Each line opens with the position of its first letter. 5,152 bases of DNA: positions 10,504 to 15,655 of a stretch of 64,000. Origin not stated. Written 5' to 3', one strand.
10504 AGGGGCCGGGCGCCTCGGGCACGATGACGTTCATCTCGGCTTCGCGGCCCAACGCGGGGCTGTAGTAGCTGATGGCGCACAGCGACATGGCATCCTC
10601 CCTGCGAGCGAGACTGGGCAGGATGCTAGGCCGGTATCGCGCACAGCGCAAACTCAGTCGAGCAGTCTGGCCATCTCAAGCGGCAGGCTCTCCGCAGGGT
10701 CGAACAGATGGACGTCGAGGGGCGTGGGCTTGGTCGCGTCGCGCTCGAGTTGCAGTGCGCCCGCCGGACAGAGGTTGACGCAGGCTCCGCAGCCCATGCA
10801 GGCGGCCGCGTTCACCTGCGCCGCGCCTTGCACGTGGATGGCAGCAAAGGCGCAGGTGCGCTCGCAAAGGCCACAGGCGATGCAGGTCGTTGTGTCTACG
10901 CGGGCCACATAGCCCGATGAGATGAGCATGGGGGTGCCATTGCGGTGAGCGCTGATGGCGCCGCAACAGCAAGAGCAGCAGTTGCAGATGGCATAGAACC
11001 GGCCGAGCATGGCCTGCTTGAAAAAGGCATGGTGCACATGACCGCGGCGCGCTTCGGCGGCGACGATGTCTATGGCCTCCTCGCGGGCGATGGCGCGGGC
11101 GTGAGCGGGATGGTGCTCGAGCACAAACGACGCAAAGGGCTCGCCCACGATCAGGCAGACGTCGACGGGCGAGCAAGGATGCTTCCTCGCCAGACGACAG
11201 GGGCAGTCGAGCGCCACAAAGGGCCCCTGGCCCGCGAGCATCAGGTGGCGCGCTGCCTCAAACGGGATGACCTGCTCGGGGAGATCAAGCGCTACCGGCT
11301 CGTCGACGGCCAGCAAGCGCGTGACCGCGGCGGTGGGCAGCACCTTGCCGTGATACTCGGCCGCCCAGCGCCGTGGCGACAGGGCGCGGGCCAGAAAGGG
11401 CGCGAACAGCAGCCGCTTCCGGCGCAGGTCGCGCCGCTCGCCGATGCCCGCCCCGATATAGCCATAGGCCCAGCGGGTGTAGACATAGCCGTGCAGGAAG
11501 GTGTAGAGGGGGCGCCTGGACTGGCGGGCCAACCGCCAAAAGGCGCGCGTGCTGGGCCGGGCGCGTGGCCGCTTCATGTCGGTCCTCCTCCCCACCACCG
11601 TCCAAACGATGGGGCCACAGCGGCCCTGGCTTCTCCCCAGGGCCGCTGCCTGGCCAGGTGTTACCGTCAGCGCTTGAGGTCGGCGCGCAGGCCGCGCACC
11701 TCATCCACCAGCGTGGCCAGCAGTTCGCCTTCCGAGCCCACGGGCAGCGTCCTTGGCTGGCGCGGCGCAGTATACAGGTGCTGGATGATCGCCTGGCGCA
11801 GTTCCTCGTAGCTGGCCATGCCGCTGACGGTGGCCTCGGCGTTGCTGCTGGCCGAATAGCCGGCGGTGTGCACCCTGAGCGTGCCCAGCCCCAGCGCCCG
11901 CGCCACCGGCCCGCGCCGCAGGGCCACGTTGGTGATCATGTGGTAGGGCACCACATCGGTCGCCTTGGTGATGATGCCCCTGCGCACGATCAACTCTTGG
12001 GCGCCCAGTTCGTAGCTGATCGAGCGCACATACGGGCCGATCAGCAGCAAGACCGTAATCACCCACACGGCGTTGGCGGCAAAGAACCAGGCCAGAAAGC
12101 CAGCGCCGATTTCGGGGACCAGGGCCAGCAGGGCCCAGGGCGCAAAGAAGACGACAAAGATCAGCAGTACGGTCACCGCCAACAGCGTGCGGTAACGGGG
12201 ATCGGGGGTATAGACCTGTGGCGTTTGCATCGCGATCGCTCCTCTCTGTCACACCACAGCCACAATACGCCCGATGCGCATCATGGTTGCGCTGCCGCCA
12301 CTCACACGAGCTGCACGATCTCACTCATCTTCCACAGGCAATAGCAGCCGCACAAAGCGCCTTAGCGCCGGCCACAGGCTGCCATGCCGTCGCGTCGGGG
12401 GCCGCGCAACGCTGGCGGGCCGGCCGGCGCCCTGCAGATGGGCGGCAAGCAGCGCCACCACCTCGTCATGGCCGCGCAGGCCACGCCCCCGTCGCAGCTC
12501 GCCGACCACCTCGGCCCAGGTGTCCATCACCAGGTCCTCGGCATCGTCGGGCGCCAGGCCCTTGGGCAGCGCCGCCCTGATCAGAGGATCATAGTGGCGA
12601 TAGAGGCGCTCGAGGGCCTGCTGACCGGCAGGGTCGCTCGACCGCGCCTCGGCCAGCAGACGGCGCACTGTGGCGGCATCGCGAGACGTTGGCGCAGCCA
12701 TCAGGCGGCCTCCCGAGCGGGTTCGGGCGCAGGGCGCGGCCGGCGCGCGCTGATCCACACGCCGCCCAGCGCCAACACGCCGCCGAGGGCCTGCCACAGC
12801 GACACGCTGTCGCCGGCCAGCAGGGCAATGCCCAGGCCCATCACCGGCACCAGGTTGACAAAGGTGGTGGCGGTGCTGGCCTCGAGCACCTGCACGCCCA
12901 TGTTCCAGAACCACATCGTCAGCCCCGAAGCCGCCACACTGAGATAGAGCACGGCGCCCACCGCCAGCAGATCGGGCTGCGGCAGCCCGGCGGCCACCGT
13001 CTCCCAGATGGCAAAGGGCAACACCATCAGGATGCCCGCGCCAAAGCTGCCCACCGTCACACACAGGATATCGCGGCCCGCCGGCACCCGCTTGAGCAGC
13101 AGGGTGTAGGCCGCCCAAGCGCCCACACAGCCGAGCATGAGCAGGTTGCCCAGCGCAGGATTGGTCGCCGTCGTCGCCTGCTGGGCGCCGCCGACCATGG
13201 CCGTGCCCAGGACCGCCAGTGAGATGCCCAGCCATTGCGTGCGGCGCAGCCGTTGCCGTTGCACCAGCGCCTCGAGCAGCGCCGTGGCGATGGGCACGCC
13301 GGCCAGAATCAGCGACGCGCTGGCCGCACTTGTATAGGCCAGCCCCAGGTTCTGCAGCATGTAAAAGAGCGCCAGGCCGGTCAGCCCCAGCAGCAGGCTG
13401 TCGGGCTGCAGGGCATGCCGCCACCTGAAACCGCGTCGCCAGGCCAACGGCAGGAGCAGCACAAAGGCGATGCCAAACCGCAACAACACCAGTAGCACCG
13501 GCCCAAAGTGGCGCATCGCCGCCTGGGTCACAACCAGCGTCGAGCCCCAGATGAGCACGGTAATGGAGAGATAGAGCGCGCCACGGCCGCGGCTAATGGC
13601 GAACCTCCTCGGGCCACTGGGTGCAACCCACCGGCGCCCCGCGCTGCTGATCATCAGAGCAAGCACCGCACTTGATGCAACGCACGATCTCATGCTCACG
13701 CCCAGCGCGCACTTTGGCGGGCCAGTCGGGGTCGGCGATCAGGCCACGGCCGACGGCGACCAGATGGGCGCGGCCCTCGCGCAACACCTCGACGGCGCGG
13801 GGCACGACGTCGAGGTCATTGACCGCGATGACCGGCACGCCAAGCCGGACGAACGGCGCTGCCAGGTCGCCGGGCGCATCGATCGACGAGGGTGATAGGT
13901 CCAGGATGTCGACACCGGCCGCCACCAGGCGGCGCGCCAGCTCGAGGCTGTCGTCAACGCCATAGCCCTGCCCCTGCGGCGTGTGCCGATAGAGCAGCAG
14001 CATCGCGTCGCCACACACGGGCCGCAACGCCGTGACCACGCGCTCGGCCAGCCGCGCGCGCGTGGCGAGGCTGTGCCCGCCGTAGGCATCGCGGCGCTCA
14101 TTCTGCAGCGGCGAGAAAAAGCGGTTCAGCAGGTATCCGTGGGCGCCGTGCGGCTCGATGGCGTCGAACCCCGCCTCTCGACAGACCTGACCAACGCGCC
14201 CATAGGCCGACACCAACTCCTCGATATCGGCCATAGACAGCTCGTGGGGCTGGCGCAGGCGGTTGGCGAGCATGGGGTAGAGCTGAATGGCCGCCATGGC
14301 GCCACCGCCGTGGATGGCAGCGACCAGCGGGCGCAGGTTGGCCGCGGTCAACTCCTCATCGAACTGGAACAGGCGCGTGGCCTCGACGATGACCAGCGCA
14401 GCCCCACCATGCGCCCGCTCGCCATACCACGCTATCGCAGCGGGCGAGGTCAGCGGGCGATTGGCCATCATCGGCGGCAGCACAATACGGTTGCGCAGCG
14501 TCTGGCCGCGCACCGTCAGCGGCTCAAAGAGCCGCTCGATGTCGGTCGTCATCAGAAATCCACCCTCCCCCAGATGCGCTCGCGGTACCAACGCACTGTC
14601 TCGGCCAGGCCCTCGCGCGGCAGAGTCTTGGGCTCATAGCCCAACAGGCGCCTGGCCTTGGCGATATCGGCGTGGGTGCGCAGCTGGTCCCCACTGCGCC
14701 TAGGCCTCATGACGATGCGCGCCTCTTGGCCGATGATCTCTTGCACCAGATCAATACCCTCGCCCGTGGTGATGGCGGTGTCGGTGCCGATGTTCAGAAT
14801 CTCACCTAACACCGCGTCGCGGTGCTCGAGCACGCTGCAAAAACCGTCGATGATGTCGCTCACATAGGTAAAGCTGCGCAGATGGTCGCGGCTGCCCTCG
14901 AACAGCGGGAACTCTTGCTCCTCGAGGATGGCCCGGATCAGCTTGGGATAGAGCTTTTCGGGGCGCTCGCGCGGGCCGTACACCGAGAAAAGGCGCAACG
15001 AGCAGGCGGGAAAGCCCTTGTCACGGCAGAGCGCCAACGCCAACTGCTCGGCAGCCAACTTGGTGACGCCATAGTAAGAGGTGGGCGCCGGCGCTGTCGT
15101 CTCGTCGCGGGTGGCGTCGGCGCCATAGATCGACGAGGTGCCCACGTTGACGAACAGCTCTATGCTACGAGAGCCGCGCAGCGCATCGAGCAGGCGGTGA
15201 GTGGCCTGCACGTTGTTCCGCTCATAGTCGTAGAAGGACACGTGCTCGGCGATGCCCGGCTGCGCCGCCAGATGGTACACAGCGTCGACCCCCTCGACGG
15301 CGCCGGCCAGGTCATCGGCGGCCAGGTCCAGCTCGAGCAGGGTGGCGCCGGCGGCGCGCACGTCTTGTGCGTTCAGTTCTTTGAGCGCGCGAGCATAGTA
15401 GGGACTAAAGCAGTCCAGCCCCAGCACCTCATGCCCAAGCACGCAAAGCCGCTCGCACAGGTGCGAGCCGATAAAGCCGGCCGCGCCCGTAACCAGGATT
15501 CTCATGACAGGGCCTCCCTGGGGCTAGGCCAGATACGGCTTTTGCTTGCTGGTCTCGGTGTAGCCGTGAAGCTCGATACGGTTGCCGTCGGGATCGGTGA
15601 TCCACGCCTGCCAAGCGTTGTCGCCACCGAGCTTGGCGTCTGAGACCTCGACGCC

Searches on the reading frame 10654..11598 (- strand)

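Call 43: search_protein_families(library=pfam, proteins=[window:10654-11598:-])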
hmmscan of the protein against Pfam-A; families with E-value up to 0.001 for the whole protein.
window:10654-11598:- (314 aa): 8 families
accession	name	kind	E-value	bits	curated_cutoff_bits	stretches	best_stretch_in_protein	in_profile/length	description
PF00037.32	Fer4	-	8.1e-11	41.7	21.1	1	261-282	2-23/24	4Fe-4S binding domain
PF14697.11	Fer4_21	-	3.9e-08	33.7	35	1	232-282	1-57/59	4Fe-4S dicluster domain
PF12838.12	Fer4_7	-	1e-06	29.6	27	1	238-281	1-52/52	4Fe-4S dicluster domain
PF12837.12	Fer4_6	-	1.5e-06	28.3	25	2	231-254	1-24/24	4Fe-4S binding domain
PF13237.11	Fer4_10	-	6e-06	26.5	25.5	1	233-278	3-53/53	4Fe-4S dicluster domain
PF13187.11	Fer4_9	-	3.1e-05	24.3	27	1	239-281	2-51/52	4Fe-4S dicluster domain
PF25160.1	LdpA_Fe-S-bd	-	9.6e-05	22.5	27.6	1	245-283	9-44/49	LdpA Fe-S cluster-binding domain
PF12797.12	Fer4_2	-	0.00012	22.3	24.5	1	262-279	5-22/22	4Fe-4S binding domain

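Call 49: search_protein_families(library=ncbifam, proteins=[window:10654-11598:-], max_evalue=0.00001)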
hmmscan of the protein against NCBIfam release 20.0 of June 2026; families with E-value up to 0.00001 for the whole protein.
window:10654-11598:- (314 aa): 11 families
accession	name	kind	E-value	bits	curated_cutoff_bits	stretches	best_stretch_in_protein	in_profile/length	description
NF038196.1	ferrodoxin_EFR1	subfamily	5.6e-11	42.9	75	1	235-287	183-234/242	EFR1 family ferrodoxin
NF040770.1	hetero_SS_HdrA2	exception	9.8e-10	37.2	1100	1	227-286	567-627/777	CoB-CoM heterodisulfide reductase HdrA2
NF058577.1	FdxA_fam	equivalog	1.3e-08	34.9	65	1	236-281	6-52/52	4Fe-4S ferredoxin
TIGR03224.1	benzo_boxA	equivalog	1.2e-07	31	459.2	1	234-291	7-65/411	benzoyl-CoA 2,3-epoxidase subunit BoxA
NF041891.1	hdrA_Methbact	equivalog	1.3e-07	30.3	1300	1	230-285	565-621/762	ferredoxin:CoB-CoM heterodisulfide reductase subunit HdrA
TIGR02179.1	PorD_KorD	subfamily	4.6e-07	29.9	60.05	1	234-287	22-77/78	2-oxoacid:acceptor oxidoreductase, delta subunit, pyruvate/2-ketoisovalerate family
NF005504.0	PRK07118.1-3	equivalog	5.3e-07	29.3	437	1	235-283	217-266/293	Fe-S cluster domain-containing protein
NF007202.0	PRK09623.1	equivalog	1e-06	29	166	1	230-287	44-103/105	3-methyl-2-oxobutanoate dehydrogenase subunit delta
NF006183.0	PRK08318.1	equivalog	3.6e-06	26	335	1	230-289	335-402/422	NAD-dependent dihydropyrimidine dehydrogenase subunit PreA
NF040684.1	PorD_Arch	equivalog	9.4e-06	25.6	120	1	235-287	30-84/85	pyruvate synthase subunit PorD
NF042909.1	FMH_DH_FwdF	exception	9.8e-06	24.9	375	0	258-290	131-319/336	tungsten-dependent formylmethanofuran dehydrogenase subunit FwdF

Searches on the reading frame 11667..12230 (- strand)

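Call 43: search_protein_families(library=pfam, proteins=[window:11667-12230:-])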
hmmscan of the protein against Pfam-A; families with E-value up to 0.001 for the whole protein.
window:11667-12230:- (187 aa): 2 families
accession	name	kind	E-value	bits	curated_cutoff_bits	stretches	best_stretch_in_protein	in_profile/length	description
PF03703.20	bPH_2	-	3.6e-14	53.2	22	1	69-146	2-76/78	Bacterial PH domain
PF24649.1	DUF7642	-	8.9e-05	22.8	27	1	87-153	30-96/100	Domain of unknown function (DUF7642)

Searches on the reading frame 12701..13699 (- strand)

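Call 43: search_protein_families(library=pfam, proteins=[window:12701-13699:-])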
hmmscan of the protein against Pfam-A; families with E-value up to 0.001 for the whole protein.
window:12701-13699:- (332 aa): 1 family
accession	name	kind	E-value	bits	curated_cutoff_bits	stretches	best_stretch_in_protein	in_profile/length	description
PF00892.27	EamA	-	9.1e-41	139.8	28.2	2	39-169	2-133/135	EamA-like transporter family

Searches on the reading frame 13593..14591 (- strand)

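Call 9: search_protein_families(library=pfam, proteins=[window:13593-14591:-])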
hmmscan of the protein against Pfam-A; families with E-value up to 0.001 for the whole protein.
window:13593-14591:- (332 aa): 1 family
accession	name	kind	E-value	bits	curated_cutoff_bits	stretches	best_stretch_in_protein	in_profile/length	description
PF00724.26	Oxidored_FMN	-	2.6e-42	145.7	27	3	115-218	139-240/342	NADH:flavin oxidoreductase / NADH oxidase family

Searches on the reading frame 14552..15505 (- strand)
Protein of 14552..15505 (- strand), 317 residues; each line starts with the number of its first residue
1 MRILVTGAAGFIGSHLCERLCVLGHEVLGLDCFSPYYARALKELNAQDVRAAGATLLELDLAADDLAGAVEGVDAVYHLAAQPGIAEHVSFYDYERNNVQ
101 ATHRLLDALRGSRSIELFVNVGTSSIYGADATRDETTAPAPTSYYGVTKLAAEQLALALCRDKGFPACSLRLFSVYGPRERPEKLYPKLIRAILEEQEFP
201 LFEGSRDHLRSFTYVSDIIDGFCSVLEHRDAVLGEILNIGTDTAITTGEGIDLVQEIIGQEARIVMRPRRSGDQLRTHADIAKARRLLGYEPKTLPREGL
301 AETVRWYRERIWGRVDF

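Call 9: search_protein_families(library=pfam, proteins=[window:14552-15505:-])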
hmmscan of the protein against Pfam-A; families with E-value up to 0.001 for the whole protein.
window:14552-15505:- (317 aa): 9 families
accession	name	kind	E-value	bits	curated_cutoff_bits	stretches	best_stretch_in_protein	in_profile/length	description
PF01370.27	Epimerase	-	7.9e-54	183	20.9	1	3-240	1-240/240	NAD dependent epimerase/dehydratase family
PF16363.11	GDP_Man_Dehyd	-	1e-43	150.5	27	1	4-302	1-331/332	GDP-mannose 4,6 dehydratase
PF01073.25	3Beta_HSD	-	2.1e-15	57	22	1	4-218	1-221/280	3-beta hydroxysteroid dehydrogenase/isomerase family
PF07993.18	NAD_binding_4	-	1.5e-10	41.1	20.1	1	58-177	74-209/258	Male sterility protein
PF04321.23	RmlD_sub_bind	-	1e-09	38.3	27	1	1-231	1-202/287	RmlD substrate binding domain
PF13460.12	NAD_binding_10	-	6.6e-07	29.8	27.2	1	7-154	1-129/184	NAD(P)H-binding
PF02719.21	Polysacc_synt_2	-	1.6e-06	27.9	20.2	1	3-163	1-156/293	Polysaccharide biosynthesis protein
PF00106.31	adh_short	-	0.00021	21.3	26.6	0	3-100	3-102/195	short chain dehydrogenase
PF05368.20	NmrA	-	0.00046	20.3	27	1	2-81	4-78/298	NmrA-like family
